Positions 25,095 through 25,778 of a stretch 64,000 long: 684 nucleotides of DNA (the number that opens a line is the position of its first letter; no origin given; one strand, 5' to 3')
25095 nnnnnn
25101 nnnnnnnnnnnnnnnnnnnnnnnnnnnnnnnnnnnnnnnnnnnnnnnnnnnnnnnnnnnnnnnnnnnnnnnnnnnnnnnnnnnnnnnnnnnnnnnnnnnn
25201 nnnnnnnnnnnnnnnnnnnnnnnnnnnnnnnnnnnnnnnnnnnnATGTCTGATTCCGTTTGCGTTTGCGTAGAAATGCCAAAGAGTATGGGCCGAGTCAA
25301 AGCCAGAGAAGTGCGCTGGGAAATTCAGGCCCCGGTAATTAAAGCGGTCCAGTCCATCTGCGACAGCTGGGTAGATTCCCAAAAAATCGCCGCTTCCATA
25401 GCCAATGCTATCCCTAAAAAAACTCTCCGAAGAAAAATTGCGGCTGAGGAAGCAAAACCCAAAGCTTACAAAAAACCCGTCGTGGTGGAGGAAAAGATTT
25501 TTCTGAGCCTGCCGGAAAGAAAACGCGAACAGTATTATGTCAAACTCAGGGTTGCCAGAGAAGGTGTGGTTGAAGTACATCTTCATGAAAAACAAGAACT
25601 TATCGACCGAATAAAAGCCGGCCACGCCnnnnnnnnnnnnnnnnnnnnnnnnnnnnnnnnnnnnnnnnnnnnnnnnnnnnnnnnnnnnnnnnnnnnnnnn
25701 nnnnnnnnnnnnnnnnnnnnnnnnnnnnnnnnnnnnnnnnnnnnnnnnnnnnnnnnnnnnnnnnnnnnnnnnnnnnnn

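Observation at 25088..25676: GC-rich, plus-strand, SD-equipped basic-protein gene set antisense into the hrcA-grpE-dnaK-dnaJ heat-shock operon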

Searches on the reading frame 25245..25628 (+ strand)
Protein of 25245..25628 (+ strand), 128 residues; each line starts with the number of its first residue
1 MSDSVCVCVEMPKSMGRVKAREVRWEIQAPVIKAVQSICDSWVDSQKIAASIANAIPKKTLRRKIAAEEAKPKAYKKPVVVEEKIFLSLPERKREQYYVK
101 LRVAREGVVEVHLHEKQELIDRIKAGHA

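Call 7: search_protein_families(library=pfam, proteins=[window:25245-25628:+], max_evalue=1)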
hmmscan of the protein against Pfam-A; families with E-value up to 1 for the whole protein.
window:25245-25628:+ (128 aa): 0 families

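Call 8: find_homologous_proteins(query=window:25245-25628:+, max_evalue=0.01)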
Query window:25245-25628:+ (128 aa): 1 proteins with E <= 0.01 among 32 candidates.
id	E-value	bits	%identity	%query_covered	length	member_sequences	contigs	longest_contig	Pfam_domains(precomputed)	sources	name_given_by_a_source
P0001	1.3e-74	266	100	100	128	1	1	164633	-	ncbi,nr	ncbi:MAG: hypothetical protein NTZ49_02295 [Candidatus Parcubacteria bacterium]|nr:hypothetical prot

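Call 16: find_related_loci(query=window:25245-25628:+, collection=metagenome_contigs, flank=6000)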
Query window:25245-25628:+ (128 aa) in metagenome_contigs; peptide patterns used: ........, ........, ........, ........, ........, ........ (x = any residue, [..] = any of these).
211 stretches matched a pattern, but none encodes a relative of the query by tblastn (E <= 1e-3).

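Call 21: search_protein_representatives(protein=window:25245-25628:+)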
Query: 128 residues. Proteins with E-value up to 0.001 (for the whole library): 5; up to 1e-10: 2; up to 1e-30: 2. The best 5 are listed.
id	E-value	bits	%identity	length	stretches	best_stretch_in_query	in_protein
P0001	4.1e-75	265.8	100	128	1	1-128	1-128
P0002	3.0e-31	124.4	55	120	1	1-113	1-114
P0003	3.8e-09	53.1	28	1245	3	5-39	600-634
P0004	1.0e-06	45.2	30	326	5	5-41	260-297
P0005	5.8e-04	36.4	27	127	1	11-112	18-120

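Call 22: predict_structure(protein=window:25245-25628:+)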
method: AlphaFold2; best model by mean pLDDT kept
length: 128 residues; sequences in the alignment: 1
mean_pLDDT: 44.4   pTM: 0.33
mean pLDDT of the five models: 44.4, 43.8, 42.7, 42.0, 39.4
residues with pLDDT >= 90: 0; 70-90: 0; 50-70: 40; < 50: 88
segments of 3 or more residues with pLDDT < 50: 1-51, 74-77, 88-96, 104-108, 117-128
pLDDT, mean of each block of 10 residues (from residue 1): 27 30 34 40 45 51 57 49 52 49 49 49 44
secondary structure, 60 per line:
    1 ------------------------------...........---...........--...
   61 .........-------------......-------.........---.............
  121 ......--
elements in order: H31-41 H45-55 H58-69 E83-88 E96-104 E108-115 H116-126

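Call 25: find_encoding_contigs(protein=P0002, flank=6000, max_places=4)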
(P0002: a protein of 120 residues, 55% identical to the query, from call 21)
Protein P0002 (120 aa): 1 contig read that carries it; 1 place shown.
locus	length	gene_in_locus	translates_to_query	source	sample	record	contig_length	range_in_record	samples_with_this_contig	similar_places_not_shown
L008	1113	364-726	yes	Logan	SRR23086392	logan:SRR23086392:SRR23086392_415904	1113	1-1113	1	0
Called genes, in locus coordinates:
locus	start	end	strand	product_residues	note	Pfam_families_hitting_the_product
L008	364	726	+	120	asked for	-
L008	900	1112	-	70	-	?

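Call 26: find_encoding_contigs(protein=P0005, flank=6000, max_places=4)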
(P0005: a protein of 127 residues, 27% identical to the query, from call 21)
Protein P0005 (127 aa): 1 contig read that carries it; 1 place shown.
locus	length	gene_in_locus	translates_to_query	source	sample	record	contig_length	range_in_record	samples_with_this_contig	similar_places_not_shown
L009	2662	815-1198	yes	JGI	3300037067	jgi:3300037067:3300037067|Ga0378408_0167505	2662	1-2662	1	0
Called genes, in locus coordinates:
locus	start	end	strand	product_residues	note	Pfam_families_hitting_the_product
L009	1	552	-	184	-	?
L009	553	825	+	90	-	-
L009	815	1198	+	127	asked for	-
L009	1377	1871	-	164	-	PF01025:GrpE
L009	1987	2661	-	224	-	?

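Call 33: find_homologous_proteins(query=A1, max_evalue=0.1)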
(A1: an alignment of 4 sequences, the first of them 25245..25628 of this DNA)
Query A1 (4 sequences) (128 aa, profile of the alignment): 11 proteins with E <= 0.1 among 1337 candidates.
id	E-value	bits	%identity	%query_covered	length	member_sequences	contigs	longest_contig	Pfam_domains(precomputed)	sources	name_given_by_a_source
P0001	5.2e-51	190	100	100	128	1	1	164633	-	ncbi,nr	ncbi:MAG: hypothetical protein NTZ49_02295 [Candidatus Parcubacteria bacterium]|nr:hypothetical prot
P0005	8.8e-49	183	28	80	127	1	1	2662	-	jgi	jgi:hypothetical protein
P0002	1.2e-47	179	55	88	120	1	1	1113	-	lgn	-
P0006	2.9e-39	152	42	9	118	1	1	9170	-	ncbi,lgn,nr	ncbi:MAG: hypothetical protein NTX82_00080 [Candidatus Parcubacteria bacterium]|nr:hypothetical prot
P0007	1.3e-37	147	58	88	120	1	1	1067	-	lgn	-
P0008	5.1e-31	125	35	66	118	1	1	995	-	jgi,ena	-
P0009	9.2e-30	121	29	65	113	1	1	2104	-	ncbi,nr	ncbi:MAG: hypothetical protein NT116_05140, partial [Candidatus Parcubacteria bacterium]|nr:hypothet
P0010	3.2e-29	120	30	59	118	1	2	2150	-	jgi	jgi:hypothetical protein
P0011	7.4e-29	118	33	62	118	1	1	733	-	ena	-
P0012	8.3e-23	99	36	9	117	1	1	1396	-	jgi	jgi:hypothetical protein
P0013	4.4e-19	87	24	74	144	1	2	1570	-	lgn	-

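Call 36: find_encoding_contigs(protein=P0010, flank=3000, max_places=3)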
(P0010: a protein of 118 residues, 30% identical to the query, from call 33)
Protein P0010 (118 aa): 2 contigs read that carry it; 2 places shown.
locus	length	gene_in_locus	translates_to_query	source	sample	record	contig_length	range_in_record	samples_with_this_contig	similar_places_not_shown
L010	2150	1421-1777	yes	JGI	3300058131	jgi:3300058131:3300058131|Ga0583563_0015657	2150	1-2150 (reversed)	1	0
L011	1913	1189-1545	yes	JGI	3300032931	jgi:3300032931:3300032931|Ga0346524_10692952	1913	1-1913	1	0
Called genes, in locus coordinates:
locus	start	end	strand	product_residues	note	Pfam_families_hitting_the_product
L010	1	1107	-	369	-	?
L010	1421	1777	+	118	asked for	-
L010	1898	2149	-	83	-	?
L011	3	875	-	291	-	?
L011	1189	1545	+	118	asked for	-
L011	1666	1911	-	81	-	?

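Call 37: find_encoding_contigs(protein=P0009, flank=3000, max_places=3)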
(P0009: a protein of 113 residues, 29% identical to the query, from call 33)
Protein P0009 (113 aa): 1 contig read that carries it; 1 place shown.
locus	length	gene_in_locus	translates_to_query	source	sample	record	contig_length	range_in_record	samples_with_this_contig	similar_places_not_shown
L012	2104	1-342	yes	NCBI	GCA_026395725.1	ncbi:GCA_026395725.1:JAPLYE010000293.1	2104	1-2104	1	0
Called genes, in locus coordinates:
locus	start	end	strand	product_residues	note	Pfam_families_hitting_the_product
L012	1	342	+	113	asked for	?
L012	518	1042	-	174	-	PF01025:GrpE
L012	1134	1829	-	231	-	PF01628:HrcA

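Call 38: find_encoding_contigs(protein=P0013, flank=3000, max_places=3)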
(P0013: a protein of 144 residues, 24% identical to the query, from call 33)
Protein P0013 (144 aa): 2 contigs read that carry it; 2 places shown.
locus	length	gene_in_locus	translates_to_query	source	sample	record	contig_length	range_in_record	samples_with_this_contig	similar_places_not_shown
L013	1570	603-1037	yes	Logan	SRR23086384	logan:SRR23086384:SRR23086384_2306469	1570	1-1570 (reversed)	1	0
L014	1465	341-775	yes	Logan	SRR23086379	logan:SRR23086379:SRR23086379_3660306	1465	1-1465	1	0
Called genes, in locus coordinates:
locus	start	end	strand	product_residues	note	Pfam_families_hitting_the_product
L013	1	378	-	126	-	?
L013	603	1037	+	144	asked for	-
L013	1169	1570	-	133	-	?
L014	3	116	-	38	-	?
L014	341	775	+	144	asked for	-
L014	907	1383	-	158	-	PF01025:GrpE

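Call 39: find_encoding_contigs(protein=P0012, flank=3000, max_places=3)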
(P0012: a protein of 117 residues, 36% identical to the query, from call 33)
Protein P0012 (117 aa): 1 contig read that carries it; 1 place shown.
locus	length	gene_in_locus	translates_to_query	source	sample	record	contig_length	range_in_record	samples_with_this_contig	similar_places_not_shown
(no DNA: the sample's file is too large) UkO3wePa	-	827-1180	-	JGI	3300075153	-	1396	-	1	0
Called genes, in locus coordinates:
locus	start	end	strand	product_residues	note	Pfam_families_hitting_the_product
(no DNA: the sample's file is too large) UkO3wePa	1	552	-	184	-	?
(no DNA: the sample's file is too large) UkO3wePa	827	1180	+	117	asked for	-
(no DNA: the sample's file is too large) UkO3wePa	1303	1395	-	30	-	?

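Call 41: find_encoding_contigs(protein=P0007, flank=3000, max_places=2)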
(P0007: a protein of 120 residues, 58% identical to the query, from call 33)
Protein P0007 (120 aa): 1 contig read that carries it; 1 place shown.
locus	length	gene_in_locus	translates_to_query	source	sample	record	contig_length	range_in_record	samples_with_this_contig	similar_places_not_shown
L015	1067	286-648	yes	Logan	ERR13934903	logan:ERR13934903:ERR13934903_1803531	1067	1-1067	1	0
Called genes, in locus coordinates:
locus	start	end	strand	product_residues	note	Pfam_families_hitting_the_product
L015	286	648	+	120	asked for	-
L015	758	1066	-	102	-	?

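Call 42: find_encoding_contigs(protein=P0008, flank=3000, max_places=2)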
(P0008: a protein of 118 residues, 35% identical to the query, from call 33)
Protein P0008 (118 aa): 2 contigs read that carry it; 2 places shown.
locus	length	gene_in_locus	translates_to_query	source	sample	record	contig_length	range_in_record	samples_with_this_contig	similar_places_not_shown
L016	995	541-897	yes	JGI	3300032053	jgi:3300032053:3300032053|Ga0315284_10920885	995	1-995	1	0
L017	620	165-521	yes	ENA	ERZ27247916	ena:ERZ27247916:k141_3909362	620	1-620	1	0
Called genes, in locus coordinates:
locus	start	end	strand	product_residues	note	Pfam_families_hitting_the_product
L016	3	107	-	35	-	?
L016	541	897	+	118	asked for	-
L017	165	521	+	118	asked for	-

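Call 43: find_encoding_contigs(protein=P0011, flank=3000, max_places=2)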
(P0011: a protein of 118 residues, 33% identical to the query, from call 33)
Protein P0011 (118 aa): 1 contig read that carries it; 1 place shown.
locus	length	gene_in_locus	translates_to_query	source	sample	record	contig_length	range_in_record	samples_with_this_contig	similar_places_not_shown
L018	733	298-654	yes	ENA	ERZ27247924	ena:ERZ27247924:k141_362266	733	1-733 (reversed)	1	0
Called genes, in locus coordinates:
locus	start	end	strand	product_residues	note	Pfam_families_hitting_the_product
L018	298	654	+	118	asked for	-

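Call 47: find_homologous_proteins(query=A2, max_evalue=1)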
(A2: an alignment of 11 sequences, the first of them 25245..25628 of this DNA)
Query A2 (11 sequences) (128 aa, profile of the alignment): 10 proteins with E <= 1 among 4314 candidates.
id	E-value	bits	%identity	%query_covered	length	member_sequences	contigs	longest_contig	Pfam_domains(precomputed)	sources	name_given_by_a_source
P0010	5.6e-47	177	30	59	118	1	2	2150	-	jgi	jgi:hypothetical protein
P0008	5.5e-44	167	35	66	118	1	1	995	-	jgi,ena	-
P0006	2.2e-43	165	42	9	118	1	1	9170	-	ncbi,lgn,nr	ncbi:MAG: hypothetical protein NTX82_00080 [Candidatus Parcubacteria bacterium]|nr:hypothetical prot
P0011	4.1e-43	164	33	62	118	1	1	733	-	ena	-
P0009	3.1e-42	162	29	65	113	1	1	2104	-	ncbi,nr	ncbi:MAG: hypothetical protein NT116_05140, partial [Candidatus Parcubacteria bacterium]|nr:hypothet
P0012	5.5e-40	154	36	9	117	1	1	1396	-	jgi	jgi:hypothetical protein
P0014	1.7e-37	146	32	66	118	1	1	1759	-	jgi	jgi:hypothetical protein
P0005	2.3e-35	139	28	80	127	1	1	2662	-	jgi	jgi:hypothetical protein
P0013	8.2e-35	138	24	74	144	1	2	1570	-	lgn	-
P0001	2.7e-33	133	100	100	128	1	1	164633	-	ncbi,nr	ncbi:MAG: hypothetical protein NTZ49_02295 [Candidatus Parcubacteria bacterium]|nr:hypothetical prot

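Call 54: predict_structure(alignment_id=A2)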
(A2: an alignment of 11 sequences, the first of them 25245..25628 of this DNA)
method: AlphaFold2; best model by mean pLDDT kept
length: 128 residues; sequences in the alignment: 11
mean_pLDDT: 75.4   pTM: 0.69
mean pLDDT of the five models: 75.4, 74.9, 74.2, 73.5, 71.2
residues with pLDDT >= 90: 0; 70-90: 96; 50-70: 27; < 50: 5
segments of 3 or more residues with pLDDT < 50: none
pLDDT, mean of each block of 10 residues (from residue 1): 66 55 78 82 84 84 80 77 84 82 81 70 51
secondary structure, 60 per line:
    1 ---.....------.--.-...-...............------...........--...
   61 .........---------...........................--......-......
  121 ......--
elements in order: E4-8 E24-28 H29-38 H45-55 H58-69 E79-89 E93-105 E108-113 H115-126

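Call 61: fold_search(model_id=the predicted structure, library=pdb)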
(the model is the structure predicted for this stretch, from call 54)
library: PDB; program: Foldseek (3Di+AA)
matches with E <= 10: 486; with E <= 0.001: 0
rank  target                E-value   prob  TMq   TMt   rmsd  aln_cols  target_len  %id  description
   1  3nja_D                2.5e-01  0.20  0.26  0.31  21.3        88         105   14  The crystal structure of the PAS domain of a GGDEF family protein from Chromobacterium violaceum ATCC 12472. (released 2010-08-18)
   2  3nja_B                3.7e-01  0.13  0.25  0.30  20.4       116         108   10  The crystal structure of the PAS domain of a GGDEF family protein from Chromobacterium violaceum ATCC 12472. (released 2010-08-18)
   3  5tpj                  9.2e-01  0.07  0.17  0.17  11.4        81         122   10  Crystal structure of a de novo designed protein with curved beta-sheet (released 2017-01-25)
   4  3nja_C                1.0e+00  0.08  0.24  0.28  20.6       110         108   11  The crystal structure of the PAS domain of a GGDEF family protein from Chromobacterium violaceum ATCC 12472. (released 2010-08-18)
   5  6cp9_G                1.1e+00  0.16  0.29  0.33  10.5       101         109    9  Contact-dependent growth inhibition toxin - immunity protein complex from Klebsiella pneumoniae 342 (released 2019-03-13)
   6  6w90                  1.2e+00  0.11  0.20  0.19   7.5        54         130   15  De novo designed NTF2 fold protein NT-9 (released 2020-08-19)
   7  6cp9_C                1.3e+00  0.20  0.32  0.34   8.7        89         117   10  Contact-dependent growth inhibition toxin - immunity protein complex from Klebsiella pneumoniae 342 (released 2019-03-13)
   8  5aii_F                1.4e+00  0.23  0.27  0.28   4.4        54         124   11  Discovery and characterization of thermophilic limonene-1,2-epoxide hydrolases from hot spring metagenomic libraries.  (released 2015-06-17)
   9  5aii_B                1.4e+00  0.16  0.25  0.25   4.5        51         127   14  Discovery and characterization of thermophilic limonene-1,2-epoxide hydrolases from hot spring metagenomic libraries.  (released 2015-06-17)
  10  8iff_B                1.4e+00  0.08  0.21  0.05   8.4        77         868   18  Cryo-EM structure of Arabidopsis phytochrome A. (released 2023-08-02)
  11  1hrd_A                1.4e+00  0.06  0.19  0.06  16.1        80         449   12  GLUTAMATE DEHYDROGENASE (released 1997-03-12)
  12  5aif_A                1.7e+00  0.25  0.26  0.26   4.0        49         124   10  Discovery and characterization of thermophilic limonene-1,2-epoxide hydrolases from hot spring metagenomic libraries.  (released 2015-06-17)
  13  6qpj                  1.7e+00  0.20  0.36  0.36   5.3       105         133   15  Human CLOCK PAS-A domain (released 2019-09-25)
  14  4bts_A0               1.7e+00  0.06  0.11  0.13  10.4        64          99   12  THE CRYSTAL STRUCTURE OF THE EUKARYOTIC 40S RIBOSOMAL SUBUNIT IN COMPLEX WITH EIF1 AND EIF1A (released 2013-07-17)
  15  8js5_F                1.9e+00  0.09  0.30  0.20   8.8       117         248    5  Dimeric PAS domains of oxygen sensor FixL with ferric unliganded heme (released 2024-06-26)
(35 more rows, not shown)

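Call 62: fold_search(model_id=the predicted structure, library=viral)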
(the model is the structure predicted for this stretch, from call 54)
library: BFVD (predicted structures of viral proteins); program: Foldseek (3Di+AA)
matches with E <= 10: 558; with E <= 0.001: 0
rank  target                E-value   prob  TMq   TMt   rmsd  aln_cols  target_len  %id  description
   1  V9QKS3                1.7e-01  0.14  0.21  0.11  16.2       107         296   11  (no name in the UniProt tables at hand)
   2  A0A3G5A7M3            3.5e-01  0.21  0.30  0.28   6.8        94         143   14  histidine kinase [Hyperionvirus sp.]
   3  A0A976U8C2            3.5e-01  0.20  0.23  0.18  12.5        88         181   16  SsDNA binding protein [Microbacterium phage PineapplePizza]
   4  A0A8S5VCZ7            3.7e-01  0.08  0.22  0.18  22.8       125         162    6  Uncharacterized protein [Siphoviridae sp. ctDXu9]
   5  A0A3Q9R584            3.9e-01  0.14  0.23  0.14  19.1       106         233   13  (no name in the UniProt tables at hand)
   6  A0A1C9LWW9            4.2e-01  0.54  0.26  0.46   8.4        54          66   22  (no name in the UniProt tables at hand)
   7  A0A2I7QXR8            4.4e-01  0.69  0.28  0.41   8.9        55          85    7  (no name in the UniProt tables at hand)
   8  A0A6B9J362            4.7e-01  0.60  0.26  0.38   2.0        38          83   18  Uncharacterized protein [Rhizobium phage RL38J1]
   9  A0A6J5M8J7            5.6e-01  0.13  0.24  0.10  31.9        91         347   13  Uncharacterized protein [uncultured Caudovirales phage]
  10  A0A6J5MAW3            6.3e-01  0.51  0.27  0.43   4.3        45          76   16  Uncharacterized protein [uncultured Caudovirales phage]
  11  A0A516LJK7            6.7e-01  0.30  0.36  0.38   8.2       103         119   12  (no name in the UniProt tables at hand)
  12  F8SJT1                6.7e-01  0.10  0.24  0.10  15.1       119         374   13  Uncharacterized protein 049 [Pseudomonas phage PhiPA3]
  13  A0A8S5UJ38            6.7e-01  0.06  0.18  0.07  16.4        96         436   16  Zinc ribbon domain protein [Siphoviridae sp. ctTDf8]
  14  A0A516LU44            8.0e-01  0.11  0.20  0.22   8.9        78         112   12  (no name in the UniProt tables at hand)
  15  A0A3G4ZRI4            8.0e-01  0.09  0.19  0.12  13.8        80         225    9  Ribonuclease III (Fragment) [Dasosvirus sp.]
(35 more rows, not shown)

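Call 65: search_solved_structures(query=A2, max_evalue=10)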
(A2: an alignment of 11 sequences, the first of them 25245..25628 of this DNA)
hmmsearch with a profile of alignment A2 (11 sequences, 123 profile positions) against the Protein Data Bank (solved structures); distinct sequences matched with E-value up to 10: 3.
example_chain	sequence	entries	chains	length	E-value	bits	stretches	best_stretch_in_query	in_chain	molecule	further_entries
8feh_D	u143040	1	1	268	0.16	15.4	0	77-102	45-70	Minor capsid protein A1 fusion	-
2cfh_C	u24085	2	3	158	0.99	12.9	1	8-70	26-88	TRAFFICKING PROTEIN PARTICLE COMPLEX SUBUNIT 6B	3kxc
2bjn_A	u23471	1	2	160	1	12.8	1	8-70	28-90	TRAFFICKING PROTEIN PARTICLE COMPLEX SUBUNIT 6B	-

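Call 66: search_protein_families(library=phrogs, alignment_id=A2, max_evalue=1)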
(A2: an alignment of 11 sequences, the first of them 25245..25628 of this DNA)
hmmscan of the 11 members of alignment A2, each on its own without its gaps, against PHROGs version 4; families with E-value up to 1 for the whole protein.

A. member 1, window:25245-25628:+ (128 aa): 2 families
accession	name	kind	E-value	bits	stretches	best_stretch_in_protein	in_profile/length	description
phrog_26647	-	unknown function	0.0061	17.5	1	47-103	31-88/104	-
phrog_20310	-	unknown function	0.44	11.7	1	80-118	25-61/110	-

B. families by the number of members that match (of 11 scanned): 11 families
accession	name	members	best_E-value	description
phrog_15024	-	2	0.022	-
phrog_26647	-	1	0.0061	-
phrog_1065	-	1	0.022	-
phrog_1281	-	1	0.029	-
phrog_32230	-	1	0.081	-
phrog_15277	-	1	0.091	-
phrog_7932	-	1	0.17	-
phrog_4570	-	1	0.19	-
phrog_36616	-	1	0.22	-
phrog_2331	-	1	0.32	transposase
phrog_20310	-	1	0.44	-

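Call 67: search_protein_families(library=pfam, alignment_id=A2, max_evalue=1)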
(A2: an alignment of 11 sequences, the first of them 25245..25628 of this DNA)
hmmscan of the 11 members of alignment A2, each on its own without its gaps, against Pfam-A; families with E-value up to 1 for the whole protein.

A. member 1, window:25245-25628:+ (128 aa): 0 families

B. families by the number of members that match (of 11 scanned): 3 families
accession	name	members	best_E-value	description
PF13010.11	pRN1_helical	1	0.00012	Primase helical domain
PF08102.16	Antimicrobial_7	1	0.091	Scorpion antimicrobial peptide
PF25824.1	DUF7951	1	0.2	Repeat of unknown function (DUF7951)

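Call 68: search_protein_families(library=padloc, alignment_id=A2, max_evalue=1)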
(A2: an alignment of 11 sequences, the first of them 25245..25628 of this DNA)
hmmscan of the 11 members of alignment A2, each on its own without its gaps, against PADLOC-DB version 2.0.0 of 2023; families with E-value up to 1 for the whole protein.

A. member 1, window:25245-25628:+ (128 aa): 0 families

B. families by the number of members that match (of 11 scanned): 2 families
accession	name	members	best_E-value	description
PDLC01471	Cmr5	1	0.021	CAS-III-C; effector_SS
PDLC00984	Cmr5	1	0.022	Cmr5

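Call 69: search_protein_families(library=ncbifam, alignment_id=A2, max_evalue=1)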
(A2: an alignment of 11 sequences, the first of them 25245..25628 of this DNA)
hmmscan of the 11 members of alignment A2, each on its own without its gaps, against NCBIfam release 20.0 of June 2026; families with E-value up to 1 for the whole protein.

A. member 1, window:25245-25628:+ (128 aa): 0 families

B. families by the number of members that match (of 11 scanned): 7 families
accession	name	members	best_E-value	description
NF007685.0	PRK10360.1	1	0.029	response regulator transcription factor UhpA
TIGR02331.1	rib_alpha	1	0.052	Rib/alpha/Esp repeat surface protein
TIGR00996.1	Mtu_fam_mce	1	0.06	MCE family protein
NF047684.1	TeichurnBiosyTuaC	1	0.065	teichuronic acid biosynthesis protein TuaC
NF004950.0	PRK06298.1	1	0.078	type III secretion system protein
NF000642.1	PRK00024.1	1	0.084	RadC family protein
NF033543.2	transpos_IS256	1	0.19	IS256 family transposase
